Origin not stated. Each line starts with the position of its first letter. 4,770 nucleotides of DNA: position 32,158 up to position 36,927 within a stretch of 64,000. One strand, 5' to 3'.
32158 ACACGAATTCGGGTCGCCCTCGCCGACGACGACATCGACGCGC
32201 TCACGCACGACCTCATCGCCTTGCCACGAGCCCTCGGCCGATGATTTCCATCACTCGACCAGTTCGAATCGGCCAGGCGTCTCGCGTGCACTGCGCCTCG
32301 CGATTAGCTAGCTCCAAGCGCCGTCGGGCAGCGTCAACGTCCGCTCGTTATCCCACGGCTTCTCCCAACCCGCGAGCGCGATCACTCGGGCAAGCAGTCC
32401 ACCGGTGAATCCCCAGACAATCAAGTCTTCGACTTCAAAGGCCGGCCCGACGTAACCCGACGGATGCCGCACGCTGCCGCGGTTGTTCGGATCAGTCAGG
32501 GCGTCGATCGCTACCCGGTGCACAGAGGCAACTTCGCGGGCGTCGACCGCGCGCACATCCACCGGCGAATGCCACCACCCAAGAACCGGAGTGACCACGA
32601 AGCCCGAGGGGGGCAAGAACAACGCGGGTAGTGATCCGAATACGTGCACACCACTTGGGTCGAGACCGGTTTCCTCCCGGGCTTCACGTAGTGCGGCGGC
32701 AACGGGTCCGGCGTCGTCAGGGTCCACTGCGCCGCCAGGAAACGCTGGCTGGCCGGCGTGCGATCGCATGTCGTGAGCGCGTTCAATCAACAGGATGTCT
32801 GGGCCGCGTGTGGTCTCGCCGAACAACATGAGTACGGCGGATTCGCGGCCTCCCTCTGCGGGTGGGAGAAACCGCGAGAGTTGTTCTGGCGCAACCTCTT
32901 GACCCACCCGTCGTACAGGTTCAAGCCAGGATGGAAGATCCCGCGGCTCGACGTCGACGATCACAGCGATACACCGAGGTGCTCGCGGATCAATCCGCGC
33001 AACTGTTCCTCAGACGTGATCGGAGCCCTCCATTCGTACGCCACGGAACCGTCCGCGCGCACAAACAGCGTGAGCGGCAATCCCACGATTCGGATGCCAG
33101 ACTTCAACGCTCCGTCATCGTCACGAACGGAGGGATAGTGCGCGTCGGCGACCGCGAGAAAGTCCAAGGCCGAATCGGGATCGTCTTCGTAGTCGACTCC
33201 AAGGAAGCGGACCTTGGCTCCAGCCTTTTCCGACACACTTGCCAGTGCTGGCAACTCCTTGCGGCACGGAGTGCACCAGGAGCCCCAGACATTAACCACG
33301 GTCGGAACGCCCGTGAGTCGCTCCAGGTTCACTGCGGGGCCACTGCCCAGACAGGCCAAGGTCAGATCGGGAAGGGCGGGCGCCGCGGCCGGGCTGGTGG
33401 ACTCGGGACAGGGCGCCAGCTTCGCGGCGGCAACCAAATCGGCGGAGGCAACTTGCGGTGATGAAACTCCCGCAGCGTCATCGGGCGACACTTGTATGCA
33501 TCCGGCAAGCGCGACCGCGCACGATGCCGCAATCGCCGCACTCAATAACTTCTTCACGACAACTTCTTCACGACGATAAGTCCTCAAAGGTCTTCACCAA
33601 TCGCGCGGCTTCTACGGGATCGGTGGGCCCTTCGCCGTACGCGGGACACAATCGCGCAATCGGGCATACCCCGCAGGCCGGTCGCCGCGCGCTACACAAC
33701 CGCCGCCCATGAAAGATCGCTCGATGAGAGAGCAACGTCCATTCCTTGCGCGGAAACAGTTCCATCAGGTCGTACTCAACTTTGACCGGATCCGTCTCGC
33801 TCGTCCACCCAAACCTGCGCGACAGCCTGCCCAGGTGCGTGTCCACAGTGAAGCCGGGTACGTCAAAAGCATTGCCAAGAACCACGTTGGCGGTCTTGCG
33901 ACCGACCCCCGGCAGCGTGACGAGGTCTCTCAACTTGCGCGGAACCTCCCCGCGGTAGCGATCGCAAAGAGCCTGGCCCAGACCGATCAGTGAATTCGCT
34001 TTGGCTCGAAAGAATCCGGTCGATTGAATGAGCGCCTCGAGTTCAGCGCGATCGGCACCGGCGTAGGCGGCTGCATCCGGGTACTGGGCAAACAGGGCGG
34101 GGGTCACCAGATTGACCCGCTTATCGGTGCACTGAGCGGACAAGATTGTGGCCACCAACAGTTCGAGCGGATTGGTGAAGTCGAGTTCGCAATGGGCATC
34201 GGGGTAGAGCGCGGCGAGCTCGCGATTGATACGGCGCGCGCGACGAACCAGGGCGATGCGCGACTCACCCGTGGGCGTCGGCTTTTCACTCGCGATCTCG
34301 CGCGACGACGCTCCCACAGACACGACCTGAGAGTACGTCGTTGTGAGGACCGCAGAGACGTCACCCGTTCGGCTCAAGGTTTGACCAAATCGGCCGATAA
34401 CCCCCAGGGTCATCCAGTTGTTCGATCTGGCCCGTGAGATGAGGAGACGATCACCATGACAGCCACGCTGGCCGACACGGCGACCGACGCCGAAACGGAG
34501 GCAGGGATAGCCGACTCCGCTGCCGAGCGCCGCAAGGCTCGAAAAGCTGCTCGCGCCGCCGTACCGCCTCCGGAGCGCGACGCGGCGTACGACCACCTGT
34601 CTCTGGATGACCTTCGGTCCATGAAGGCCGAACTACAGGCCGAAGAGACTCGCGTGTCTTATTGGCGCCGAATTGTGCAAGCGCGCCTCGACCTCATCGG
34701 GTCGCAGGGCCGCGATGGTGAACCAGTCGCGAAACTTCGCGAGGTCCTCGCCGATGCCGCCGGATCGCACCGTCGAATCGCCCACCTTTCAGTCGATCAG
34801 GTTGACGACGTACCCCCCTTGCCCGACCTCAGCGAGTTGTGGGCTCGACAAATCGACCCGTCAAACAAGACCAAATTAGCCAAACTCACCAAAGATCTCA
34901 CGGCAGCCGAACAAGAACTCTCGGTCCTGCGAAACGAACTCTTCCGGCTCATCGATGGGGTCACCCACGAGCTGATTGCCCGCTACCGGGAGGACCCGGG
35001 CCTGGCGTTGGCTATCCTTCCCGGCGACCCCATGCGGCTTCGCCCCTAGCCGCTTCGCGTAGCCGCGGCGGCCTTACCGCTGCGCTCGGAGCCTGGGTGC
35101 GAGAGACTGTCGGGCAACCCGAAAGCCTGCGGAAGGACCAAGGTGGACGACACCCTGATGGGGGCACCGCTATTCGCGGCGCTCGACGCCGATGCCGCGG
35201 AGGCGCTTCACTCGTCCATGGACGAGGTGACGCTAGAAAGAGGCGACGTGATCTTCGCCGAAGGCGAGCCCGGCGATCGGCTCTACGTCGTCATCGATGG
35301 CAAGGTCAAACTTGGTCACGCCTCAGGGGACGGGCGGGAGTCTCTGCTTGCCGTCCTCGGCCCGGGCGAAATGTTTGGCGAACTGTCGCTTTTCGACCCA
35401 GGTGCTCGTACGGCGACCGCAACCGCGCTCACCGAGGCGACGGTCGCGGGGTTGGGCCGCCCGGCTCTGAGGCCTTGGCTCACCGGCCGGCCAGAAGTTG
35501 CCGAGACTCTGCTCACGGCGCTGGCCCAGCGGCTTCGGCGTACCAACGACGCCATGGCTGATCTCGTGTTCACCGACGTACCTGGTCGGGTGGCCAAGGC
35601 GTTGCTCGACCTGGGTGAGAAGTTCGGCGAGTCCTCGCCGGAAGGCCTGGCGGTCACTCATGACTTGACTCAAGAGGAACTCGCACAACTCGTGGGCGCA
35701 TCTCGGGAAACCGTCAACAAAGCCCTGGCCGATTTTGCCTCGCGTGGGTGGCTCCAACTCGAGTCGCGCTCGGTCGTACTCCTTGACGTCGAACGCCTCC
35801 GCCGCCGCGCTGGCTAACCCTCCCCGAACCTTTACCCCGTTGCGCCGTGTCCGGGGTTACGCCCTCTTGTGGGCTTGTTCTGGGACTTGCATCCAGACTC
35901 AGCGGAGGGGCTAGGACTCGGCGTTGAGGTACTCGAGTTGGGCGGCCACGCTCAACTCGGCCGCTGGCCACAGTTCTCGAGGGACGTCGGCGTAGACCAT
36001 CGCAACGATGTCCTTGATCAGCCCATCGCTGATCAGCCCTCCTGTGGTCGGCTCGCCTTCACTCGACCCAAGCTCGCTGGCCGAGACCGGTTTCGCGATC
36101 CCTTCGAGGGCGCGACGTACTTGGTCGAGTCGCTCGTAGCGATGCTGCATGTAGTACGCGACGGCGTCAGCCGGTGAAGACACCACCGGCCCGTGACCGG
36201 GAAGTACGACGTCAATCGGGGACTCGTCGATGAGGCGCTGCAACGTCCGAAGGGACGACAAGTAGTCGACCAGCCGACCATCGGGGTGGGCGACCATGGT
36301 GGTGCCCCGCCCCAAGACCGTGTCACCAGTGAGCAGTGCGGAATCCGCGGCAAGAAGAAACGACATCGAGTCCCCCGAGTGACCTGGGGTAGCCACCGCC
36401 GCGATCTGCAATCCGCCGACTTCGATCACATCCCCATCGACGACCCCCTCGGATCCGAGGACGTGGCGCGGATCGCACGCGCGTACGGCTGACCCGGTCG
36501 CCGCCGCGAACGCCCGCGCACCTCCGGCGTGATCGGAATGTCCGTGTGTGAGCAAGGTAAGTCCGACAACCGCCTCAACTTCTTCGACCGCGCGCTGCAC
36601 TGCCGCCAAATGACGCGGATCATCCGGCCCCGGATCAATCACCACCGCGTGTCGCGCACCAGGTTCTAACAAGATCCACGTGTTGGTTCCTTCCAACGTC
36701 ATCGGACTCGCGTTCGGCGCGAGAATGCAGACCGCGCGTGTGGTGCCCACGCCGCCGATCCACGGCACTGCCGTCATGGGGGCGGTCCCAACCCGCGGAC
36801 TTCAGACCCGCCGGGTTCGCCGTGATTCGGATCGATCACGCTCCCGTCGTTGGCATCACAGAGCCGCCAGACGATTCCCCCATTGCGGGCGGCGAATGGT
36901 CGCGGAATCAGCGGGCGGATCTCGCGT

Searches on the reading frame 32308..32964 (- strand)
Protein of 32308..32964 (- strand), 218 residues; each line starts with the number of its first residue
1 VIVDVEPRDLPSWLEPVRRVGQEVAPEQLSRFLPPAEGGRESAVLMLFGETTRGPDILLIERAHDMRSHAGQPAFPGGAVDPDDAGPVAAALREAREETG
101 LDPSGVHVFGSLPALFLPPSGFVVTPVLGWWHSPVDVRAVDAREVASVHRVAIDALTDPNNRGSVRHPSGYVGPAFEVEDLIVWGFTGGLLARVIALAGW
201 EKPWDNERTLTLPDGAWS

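Call 70: search_protein_families(library=pfam, proteins=[window:32308-32964:-], max_evalue=0.001)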
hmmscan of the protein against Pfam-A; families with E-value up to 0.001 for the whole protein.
window:32308-32964:- (218 aa): 1 family
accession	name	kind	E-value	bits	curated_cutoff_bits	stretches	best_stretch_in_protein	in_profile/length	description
PF00293.34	NUDIX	-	4e-14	53.2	21.1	1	43-117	6-74/134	NUDIX domain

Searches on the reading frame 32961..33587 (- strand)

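Call 70: search_protein_families(library=pfam, proteins=[window:32961-33587:-], max_evalue=0.001)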
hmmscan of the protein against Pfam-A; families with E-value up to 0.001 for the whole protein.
window:32961-33587:- (208 aa): 4 families
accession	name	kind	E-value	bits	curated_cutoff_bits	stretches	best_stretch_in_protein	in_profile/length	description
PF00578.27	AhpC-TSA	-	1.3e-11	44.9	26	1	72-184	5-123/124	AhpC/TSA family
PF08534.16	Redoxin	-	6.4e-11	42.7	26.6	1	71-189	5-135/148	Redoxin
PF00085.26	Thioredoxin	-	5.7e-06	26.7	23.5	1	95-142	20-67/103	Thioredoxin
PF13905.12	Thioredoxin_8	-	6.4e-06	26.9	27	1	95-182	3-94/94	Thioredoxin-like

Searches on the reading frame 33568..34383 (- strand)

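Call 70: search_protein_families(library=pfam, proteins=[window:33568-34383:-], max_evalue=0.001)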
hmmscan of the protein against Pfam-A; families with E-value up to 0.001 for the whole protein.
window:33568-34383:- (271 aa): 3 families
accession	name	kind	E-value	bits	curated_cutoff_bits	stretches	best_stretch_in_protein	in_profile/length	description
PF00730.31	HhH-GPD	-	1.8e-22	80.2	26.2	1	77-211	1-107/108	HhH-GPD superfamily base excision DNA repair protein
PF00633.29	HHH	-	6.2e-07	29.4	24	1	142-169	1-28/30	Helix-hairpin-helix motif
PF10576.14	EndIII_4Fe-2S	-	0.00013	22.6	20.5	1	230-246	1-17/17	Iron-sulfur binding domain of endonuclease III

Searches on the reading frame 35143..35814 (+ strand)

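Call 70: search_protein_families(library=pfam, proteins=[window:35143-35814:+], max_evalue=0.001)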
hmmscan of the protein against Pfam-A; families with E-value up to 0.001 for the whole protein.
window:35143-35814:+ (224 aa): 6 families
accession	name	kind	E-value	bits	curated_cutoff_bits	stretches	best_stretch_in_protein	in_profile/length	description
PF00027.35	cNMP_binding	-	5.2e-25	87.7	27.5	1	29-110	2-83/89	Cyclic nucleotide-binding domain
PF13545.12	HTH_Crp_2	-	6.5e-18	64.9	27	1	148-221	1-69/70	Crp-like helix-turn-helix domain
PF25213.1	HVO_A0261_N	-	1.1e-05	25.7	35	1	173-207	23-57/86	HVO_A0261 N-terminal domain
PF00392.27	GntR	-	1.9e-05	24.7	27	1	175-210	24-60/64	Bacterial regulatory proteins, gntR family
PF00325.26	Crp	-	0.00016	21.8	21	1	175-202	3-30/32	Bacterial regulatory proteins, crp family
PF12802.13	MarR_2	-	0.00067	20.2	27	0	174-207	19-53/61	MarR family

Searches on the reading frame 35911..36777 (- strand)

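Call 70: search_protein_families(library=pfam, proteins=[window:35911-36777:-], max_evalue=0.001)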
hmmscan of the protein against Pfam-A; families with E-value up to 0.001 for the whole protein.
window:35911-36777:- (288 aa): 4 families
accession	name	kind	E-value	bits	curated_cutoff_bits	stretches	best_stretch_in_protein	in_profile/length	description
PF00753.33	Lactamase_B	-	3.1e-20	73.4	22.7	1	31-195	6-196/196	Metallo-beta-lactamase superfamily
PF17778.7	BLACT_WH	-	4.1e-08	33.5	22.8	1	255-287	3-35/46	Beta-lactamase associated winged helix domain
PF12706.13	Lactamase_B_2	-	2.1e-05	24.6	27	1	44-100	2-60/200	Beta-lactamase superfamily domain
PF14597.12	Lactamase_B_5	-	0.00067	19.6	28.4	1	60-198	43-183/199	Metallo-beta-lactamase superfamily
